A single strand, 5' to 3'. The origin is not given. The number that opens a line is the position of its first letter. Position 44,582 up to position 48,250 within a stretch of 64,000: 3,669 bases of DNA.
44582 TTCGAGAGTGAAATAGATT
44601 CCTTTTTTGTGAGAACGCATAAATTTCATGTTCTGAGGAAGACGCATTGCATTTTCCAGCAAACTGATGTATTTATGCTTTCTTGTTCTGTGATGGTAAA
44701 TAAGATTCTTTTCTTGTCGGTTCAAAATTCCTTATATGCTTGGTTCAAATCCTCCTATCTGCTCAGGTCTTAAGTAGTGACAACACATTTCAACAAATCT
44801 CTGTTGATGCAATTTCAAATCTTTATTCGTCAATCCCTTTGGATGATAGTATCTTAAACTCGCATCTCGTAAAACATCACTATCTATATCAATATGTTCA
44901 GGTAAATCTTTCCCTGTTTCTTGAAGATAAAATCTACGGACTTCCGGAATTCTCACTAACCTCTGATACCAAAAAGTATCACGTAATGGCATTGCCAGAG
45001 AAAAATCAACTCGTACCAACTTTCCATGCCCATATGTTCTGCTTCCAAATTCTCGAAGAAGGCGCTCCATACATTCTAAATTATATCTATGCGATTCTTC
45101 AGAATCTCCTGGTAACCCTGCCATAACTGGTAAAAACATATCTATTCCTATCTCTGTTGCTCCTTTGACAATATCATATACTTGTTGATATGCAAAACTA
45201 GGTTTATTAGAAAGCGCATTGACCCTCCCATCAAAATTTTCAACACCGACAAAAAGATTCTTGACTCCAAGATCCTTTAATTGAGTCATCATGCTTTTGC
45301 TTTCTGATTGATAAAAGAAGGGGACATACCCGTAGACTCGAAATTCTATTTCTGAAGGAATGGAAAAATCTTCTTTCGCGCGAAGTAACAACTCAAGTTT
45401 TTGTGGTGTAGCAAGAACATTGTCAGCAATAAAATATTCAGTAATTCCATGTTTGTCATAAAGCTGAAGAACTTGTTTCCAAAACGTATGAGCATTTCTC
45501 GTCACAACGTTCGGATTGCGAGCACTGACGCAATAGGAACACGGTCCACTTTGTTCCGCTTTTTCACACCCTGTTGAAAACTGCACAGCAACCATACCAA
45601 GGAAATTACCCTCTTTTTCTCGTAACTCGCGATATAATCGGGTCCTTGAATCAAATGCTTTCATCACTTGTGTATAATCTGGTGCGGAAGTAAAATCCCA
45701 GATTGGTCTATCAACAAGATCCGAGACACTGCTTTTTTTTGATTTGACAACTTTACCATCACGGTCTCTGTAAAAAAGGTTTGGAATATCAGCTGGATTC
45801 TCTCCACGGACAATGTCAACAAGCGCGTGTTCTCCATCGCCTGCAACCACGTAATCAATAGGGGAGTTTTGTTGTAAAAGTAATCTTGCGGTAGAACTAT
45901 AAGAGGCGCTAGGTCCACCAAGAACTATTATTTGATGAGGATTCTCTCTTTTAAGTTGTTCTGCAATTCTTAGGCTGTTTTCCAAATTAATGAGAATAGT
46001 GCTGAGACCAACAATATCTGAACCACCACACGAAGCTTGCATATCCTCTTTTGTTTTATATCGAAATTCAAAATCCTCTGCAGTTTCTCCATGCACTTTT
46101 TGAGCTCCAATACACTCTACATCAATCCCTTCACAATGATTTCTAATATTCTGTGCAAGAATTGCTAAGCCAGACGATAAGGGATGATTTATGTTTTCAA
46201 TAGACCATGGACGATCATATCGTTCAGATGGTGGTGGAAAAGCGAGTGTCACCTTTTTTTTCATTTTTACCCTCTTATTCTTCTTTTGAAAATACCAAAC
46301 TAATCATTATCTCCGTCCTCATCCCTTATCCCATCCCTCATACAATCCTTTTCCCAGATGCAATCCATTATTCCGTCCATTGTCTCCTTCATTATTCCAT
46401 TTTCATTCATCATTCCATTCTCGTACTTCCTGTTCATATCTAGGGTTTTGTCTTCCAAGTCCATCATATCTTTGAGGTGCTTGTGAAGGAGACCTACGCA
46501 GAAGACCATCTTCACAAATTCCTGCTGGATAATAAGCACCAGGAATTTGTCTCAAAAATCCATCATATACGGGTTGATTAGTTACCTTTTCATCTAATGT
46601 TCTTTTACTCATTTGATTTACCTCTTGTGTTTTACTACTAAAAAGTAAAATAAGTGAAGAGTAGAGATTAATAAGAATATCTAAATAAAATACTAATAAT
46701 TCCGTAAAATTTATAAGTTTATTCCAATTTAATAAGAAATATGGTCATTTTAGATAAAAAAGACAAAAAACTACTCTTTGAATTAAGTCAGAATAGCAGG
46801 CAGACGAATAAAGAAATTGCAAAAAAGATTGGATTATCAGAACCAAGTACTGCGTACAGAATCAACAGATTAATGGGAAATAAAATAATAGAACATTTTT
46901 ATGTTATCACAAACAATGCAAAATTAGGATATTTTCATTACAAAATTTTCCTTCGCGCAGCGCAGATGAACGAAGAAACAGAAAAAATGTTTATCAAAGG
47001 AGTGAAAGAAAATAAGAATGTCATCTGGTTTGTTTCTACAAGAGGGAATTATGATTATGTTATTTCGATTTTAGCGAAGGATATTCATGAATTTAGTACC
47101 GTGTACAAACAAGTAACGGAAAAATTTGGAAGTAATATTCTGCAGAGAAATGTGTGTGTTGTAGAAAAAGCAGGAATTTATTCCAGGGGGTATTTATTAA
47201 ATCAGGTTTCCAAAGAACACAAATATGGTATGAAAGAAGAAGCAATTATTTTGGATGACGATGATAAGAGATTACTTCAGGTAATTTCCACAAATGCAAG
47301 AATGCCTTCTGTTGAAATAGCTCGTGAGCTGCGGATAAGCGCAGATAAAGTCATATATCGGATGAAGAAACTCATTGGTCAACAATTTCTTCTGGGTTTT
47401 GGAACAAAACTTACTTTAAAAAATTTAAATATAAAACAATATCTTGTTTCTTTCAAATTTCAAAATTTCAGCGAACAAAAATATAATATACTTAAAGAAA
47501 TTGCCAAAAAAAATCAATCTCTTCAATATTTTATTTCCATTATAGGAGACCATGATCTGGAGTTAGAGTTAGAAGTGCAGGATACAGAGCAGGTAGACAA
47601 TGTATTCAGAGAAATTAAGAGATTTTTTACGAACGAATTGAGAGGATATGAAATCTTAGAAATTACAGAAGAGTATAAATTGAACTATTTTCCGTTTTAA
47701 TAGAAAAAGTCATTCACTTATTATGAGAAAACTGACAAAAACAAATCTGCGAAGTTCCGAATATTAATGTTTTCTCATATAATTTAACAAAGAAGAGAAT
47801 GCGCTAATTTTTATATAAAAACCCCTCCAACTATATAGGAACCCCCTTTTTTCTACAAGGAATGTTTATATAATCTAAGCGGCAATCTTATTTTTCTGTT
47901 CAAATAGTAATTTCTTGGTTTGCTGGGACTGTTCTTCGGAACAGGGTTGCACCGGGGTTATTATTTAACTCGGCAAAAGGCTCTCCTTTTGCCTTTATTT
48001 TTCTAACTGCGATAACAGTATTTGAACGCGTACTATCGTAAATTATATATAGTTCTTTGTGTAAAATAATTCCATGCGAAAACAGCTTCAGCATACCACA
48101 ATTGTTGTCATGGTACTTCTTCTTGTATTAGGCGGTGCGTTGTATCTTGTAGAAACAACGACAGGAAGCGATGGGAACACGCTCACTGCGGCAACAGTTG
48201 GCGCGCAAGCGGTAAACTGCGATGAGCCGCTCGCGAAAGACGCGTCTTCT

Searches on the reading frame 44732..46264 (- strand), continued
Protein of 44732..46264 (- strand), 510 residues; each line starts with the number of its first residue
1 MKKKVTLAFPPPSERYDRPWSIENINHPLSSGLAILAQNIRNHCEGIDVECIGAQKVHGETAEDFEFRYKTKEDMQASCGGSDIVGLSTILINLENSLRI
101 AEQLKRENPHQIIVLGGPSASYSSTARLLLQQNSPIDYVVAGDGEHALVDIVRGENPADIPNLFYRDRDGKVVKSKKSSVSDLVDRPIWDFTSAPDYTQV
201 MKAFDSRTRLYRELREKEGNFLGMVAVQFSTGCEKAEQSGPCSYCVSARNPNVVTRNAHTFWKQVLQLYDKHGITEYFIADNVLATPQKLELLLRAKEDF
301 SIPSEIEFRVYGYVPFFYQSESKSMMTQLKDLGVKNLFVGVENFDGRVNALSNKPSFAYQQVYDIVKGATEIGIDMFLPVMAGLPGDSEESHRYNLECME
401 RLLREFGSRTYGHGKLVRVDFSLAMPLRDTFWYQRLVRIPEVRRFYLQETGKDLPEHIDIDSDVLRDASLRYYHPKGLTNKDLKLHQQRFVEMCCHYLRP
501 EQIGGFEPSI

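Call 53: predict_structure(alignment_id=A1)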
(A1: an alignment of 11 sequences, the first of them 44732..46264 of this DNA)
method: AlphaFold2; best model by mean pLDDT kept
length: 510 residues; sequences in the alignment: 11
mean_pLDDT: 88.7   pTM: 0.88
mean pLDDT of the five models: 88.7, 87.8, 86.5, 86.2, 83.1
residues with pLDDT >= 90: 307; 70-90: 171; 50-70: 28; < 50: 4
segments of 3 or more residues with pLDDT < 50: 508-510
pLDDT, mean of each block of 10 residues (from residue 1): 90 71 69 94 94 89 86 93 95 90 96 91 90 96 91 96 94 89 87 91 88 74 77 81 68 88 96 91 89 96 92 84 89 92 88 86 94 93 92 95 96 90 84 92 97 92 92 91 92 92 61
secondary structure, 60 per line:
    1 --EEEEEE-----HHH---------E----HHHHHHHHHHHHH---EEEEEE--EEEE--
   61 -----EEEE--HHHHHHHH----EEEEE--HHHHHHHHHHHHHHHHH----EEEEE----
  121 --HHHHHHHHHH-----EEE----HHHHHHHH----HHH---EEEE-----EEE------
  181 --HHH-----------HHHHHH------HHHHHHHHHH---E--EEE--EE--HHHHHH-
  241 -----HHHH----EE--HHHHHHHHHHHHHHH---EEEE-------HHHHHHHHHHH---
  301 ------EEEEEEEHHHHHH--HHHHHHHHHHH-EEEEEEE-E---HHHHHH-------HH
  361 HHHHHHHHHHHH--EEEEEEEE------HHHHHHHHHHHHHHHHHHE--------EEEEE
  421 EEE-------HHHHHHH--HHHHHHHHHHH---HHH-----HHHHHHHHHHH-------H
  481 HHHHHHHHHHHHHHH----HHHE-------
elements in order: E3-8 H31-43 E47-52 E55-58 E66-69 H72-79 E84-88 H91-107 E112-116 H123-132 E138-140 H145-152 E163-166 E172-174 H197-202 H209-218 E225-227 H234-239 H246-249 H258-272 E276-279 H287-297 E307-313 H314-319 H322-332 E334-340 H346-351 H359-372 E375-382 H389-406 E416-423 H431-437 H440-450 H462-472 H480-495

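Call 55: fold_search(model_id=the predicted structure, library=pdb)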
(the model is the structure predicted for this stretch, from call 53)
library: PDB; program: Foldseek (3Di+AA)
matches with E <= 10: 1784; with E <= 0.001: 78
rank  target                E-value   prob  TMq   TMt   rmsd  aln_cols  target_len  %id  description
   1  9ccb                  4.6e-20  1.00  0.58  0.69   8.5       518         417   15  X-ray crystal structure of methyl-coenzyme M reductase glutamine methylase (MgmA) from Methanothermobacter marburgensis  (released 2025-01-01)
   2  6wte_A                4.6e-20  1.00  0.63  0.57   9.4       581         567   15  Structure of radical S-adenosylmethionine methyltransferase, TsrM, from Kitasatospora setae with cobalamin and [4Fe-4S (released 2020-12-23)
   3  7kdy_A                2.2e-19  1.00  0.59  0.47   9.0       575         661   13  Crystal structure of Streptomyces tokunonesis TokK with hydroxycobalamin, 5'-deoxyadenosine, methionine, and (2R)-pant (released 2022-01-12)
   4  6wte_B                2.5e-19  1.00  0.61  0.59   8.6       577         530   16  Structure of radical S-adenosylmethionine methyltransferase, TsrM, from Kitasatospora setae with cobalamin and [4Fe-4S (released 2020-12-23)
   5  6wtf_A                1.7e-18  1.00  0.60  0.57   4.6       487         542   14  Structure of radical S-adenosylmethionine methyltransferase, TsrM, from Kitasatospora setae with tryptophan substrate  (released 2020-12-23)
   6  7kdy_B                1.7e-18  1.00  0.59  0.47   9.0       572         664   14  Crystal structure of Streptomyces tokunonesis TokK with hydroxycobalamin, 5'-deoxyadenosine, methionine, and (2R)-pant (released 2022-01-12)
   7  6wtf_B                2.9e-18  1.00  0.63  0.60   6.8       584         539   14  Structure of radical S-adenosylmethionine methyltransferase, TsrM, from Kitasatospora setae with tryptophan substrate  (released 2020-12-23)
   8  5ul4                  3.3e-18  1.00  0.68  0.49   5.7       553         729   14  Structure of Cobalamin-dependent S-adenosylmethionine radical enzyme OxsB with aqua-cobalamin and S-adenosylmethionine b (released 2017-04-19)
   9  7kdx_B                5.3e-18  1.00  0.59  0.46   8.6       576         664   13  Crystal structure of Streptomyces tokunonesis TokK with hydroxycobalamin, 5'-deoxyadenosine, and methionine (released 2022-01-12)
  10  7kdx_A                6.6e-18  1.00  0.58  0.46   8.8       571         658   14  Crystal structure of Streptomyces tokunonesis TokK with hydroxycobalamin, 5'-deoxyadenosine, and methionine (released 2022-01-12)
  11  5ul3                  1.4e-17  1.00  0.60  0.44  13.0       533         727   14  Structure of Cobalamin-dependent S-adenosylmethionine radical enzyme OxsB with aqua-cobalamin bound (released 2017-04-19)
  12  6fd2_A                2.7e-17  1.00  0.66  0.73   5.0       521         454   15  Radical SAM 1,2-diol dehydratase AprD4 in complex with its substrate paromamine (released 2018-01-17)
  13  9n1d                  2.7e-17  1.00  0.56  0.47  12.1       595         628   12  Crystal structure of CysS from Corallococcus sp. CA054B with 5'-deoxyadenosine and methionine bound (released 2026-01-28)
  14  5ul2                  4.6e-17  1.00  0.63  0.46   6.9       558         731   13  Structure of Apo, SeMet-labeled Cobalamin-dependent S-adenosylmethionine radical enzyme OxsB (released 2017-04-19)
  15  9n1b                  7.8e-17  1.00  0.57  0.48   7.5       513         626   12  Crystal structure of CysS from Corallococcus sp. CA054B with 5'-deoxyadenosine, methionine, and pantetheinylated 3-metho (released 2026-01-28)
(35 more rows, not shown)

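Call 69: search_protein_families(library=padloc, proteins=[window:44732-46264:-, L008:2363-3391:+, L009:1961-2992:+, L010:4127-5251:+, L006:2553-3698:+], max_evalue=0.001)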
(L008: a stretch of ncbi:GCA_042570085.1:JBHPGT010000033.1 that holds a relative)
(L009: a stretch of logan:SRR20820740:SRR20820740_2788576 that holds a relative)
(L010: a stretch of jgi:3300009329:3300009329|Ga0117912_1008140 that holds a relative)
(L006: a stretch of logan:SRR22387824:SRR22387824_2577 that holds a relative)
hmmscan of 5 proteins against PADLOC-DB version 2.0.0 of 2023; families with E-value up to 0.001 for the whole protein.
window:44732-46264:- (510 aa): 1 family
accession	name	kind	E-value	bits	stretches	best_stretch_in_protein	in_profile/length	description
PDLC04689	PDC-M51A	-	2e-05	21.6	1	32-159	25-146/420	-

L008:2363-3391:+ (342 aa): 2 families
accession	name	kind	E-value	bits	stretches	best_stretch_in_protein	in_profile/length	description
PDLC02903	pVip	-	5.6e-13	46.9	1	27-200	4-152/257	Viperins not associated with kinases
PDLC02904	pVip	-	2.1e-09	35.3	1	29-200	9-156/262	Viperins associated with kinases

L009:1961-2992:+ (343 aa): 2 families
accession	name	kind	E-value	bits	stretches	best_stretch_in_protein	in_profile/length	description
PDLC02903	pVip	-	4.9e-11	40.6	1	41-190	8-152/257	Viperins not associated with kinases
PDLC02904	pVip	-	1.8e-08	32.2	1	42-190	12-156/262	Viperins associated with kinases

L010:4127-5251:+ (374 aa): 2 families
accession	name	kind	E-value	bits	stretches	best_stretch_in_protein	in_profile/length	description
PDLC02903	pVip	-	1e-09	36.2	1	76-161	3-84/257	Viperins not associated with kinases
PDLC02904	pVip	-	1.8e-09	35.5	1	75-165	5-95/262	Viperins associated with kinases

L006:2553-3698:+ (381 aa): 3 families
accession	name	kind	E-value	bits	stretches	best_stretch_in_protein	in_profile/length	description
PDLC02903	pVip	-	3.5e-12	44.3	1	87-175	4-84/257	Viperins not associated with kinases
PDLC02904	pVip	-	4.2e-10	37.6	1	88-177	8-93/262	Viperins associated with kinases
PDLC02905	pVip-kinase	-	3.3e-05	21.3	1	87-174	186-274/474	Viperin-kinase fusion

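Call 82: find_related_loci(query=A1, collection=metagenome_contigs, flank=4000)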
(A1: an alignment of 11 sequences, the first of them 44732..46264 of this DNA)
Query A1 (510 aa) in metagenome_contigs; peptide patterns used: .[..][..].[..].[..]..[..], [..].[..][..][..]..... (x = any residue, [..] = any of these).
600 stretches matched a pattern (row limit reached: there are more); 369 encode a relative of the query (tblastn E <= 1e-3); the best 80 are kept; 80 distinct loci.
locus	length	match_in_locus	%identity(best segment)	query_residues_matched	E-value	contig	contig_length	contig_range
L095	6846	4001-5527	51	1-510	6e-178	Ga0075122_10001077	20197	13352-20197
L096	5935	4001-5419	36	2-474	2e-77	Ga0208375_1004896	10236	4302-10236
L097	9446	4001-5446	33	4-506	3e-71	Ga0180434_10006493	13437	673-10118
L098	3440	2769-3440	48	1-225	6e-71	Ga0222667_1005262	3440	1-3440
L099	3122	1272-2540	31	1-465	4e-49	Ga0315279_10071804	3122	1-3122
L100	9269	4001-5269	31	1-457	1e-44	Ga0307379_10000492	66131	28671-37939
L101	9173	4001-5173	30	82-506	2e-43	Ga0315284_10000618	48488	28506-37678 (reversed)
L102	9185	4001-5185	28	28-461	6e-43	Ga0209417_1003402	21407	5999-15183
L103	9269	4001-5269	31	1-457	1e-44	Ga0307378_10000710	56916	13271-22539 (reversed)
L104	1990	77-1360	28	1-472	8e-40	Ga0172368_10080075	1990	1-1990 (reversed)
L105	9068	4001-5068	29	71-461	1e-37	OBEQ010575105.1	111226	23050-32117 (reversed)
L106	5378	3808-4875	29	71-461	9e-38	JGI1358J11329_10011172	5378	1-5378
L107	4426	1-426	46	366-507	2e-36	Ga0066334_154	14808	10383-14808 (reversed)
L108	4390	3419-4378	31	1-354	3e-34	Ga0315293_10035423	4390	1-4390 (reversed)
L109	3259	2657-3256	31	5-209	5e-30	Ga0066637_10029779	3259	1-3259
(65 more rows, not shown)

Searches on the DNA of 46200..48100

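Call 88: search_rna_families(source=window, start=46200, end=48100, threshold=evalue, max_evalue=1)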
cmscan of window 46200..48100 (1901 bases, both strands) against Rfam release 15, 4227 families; matches with E-value up to 1: 0.
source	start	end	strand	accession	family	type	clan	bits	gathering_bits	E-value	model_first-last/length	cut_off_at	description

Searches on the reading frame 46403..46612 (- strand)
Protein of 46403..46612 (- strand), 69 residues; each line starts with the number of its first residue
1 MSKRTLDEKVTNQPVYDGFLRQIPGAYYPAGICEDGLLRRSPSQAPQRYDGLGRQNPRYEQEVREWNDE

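Call 3: search_protein_families(library=pfam, proteins=[window:46403-46612:-], max_evalue=0.01)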
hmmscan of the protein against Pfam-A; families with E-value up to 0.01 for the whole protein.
window:46403-46612:- (69 aa): 0 families

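Call 4: search_protein_families(library=ncbifam, proteins=[window:46403-46612:-], max_evalue=0.01)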
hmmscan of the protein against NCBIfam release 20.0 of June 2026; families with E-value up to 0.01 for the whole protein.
window:46403-46612:- (69 aa): 0 families

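Call 66: find_homologous_proteins(query=window:46406-46612:-, max_evalue=1)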
Query seq(69 aa) (69 aa): 1 proteins with E <= 1 among 1 candidates.
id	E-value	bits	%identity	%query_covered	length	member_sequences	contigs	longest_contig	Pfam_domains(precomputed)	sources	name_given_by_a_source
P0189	7.6e-41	155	100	100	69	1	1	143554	-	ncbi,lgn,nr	ncbi:hypothetical protein HZC31_01095 [Candidatus Woesearchaeota archaeon]|nr:hypothetical protein [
